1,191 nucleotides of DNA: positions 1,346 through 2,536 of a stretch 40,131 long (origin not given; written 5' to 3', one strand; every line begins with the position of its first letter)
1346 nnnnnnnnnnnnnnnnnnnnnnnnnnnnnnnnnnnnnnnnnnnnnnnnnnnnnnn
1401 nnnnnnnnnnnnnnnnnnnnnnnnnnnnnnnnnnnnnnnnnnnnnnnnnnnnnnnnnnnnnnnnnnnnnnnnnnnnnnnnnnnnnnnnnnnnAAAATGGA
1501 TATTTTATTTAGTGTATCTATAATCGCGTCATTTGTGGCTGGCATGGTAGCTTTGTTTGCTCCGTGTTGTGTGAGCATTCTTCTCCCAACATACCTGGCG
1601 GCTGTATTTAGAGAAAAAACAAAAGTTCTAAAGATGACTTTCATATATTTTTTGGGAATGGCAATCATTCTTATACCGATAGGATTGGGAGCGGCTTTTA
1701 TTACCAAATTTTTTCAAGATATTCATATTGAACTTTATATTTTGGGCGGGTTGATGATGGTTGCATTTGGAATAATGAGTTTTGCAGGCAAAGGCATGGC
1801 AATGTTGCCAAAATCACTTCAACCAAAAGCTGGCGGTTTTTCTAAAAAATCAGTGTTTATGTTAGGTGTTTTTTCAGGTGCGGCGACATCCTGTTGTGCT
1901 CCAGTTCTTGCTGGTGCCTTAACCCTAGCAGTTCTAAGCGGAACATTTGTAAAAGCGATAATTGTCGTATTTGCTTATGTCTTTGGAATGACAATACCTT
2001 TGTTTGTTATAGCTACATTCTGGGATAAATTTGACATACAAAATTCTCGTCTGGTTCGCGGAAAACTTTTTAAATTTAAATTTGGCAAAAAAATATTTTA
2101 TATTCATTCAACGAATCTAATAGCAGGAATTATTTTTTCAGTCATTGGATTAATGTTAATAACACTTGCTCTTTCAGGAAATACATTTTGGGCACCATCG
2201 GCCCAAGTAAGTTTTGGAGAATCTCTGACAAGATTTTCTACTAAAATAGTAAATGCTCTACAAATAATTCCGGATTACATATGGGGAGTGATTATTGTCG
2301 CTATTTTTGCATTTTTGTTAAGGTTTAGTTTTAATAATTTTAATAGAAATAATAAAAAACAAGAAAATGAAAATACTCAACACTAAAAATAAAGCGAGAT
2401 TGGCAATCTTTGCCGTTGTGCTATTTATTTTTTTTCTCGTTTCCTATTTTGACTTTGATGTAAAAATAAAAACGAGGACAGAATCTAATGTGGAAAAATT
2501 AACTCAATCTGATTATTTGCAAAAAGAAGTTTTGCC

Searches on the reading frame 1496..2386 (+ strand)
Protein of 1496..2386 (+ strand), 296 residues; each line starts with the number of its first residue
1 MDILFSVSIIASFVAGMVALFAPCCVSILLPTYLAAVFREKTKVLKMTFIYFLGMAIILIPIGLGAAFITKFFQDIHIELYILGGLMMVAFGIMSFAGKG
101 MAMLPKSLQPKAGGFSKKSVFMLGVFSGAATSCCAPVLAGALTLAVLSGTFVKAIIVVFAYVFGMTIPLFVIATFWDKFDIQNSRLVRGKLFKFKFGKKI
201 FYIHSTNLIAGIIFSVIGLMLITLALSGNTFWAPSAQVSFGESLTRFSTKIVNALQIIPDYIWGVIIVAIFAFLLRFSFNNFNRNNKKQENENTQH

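Call 103: search_protein_families(library=pfam, proteins=[window:1496-2386:+], max_evalue=0.0001)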
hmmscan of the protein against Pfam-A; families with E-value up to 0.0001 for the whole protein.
window:1496-2386:+ (296 aa): 1 family
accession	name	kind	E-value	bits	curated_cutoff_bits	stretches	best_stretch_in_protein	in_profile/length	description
PF02683.22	DsbD_TM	-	5.1e-11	42.7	27.1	1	8-177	4-186/219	Cytochrome C biogenesis protein transmembrane domain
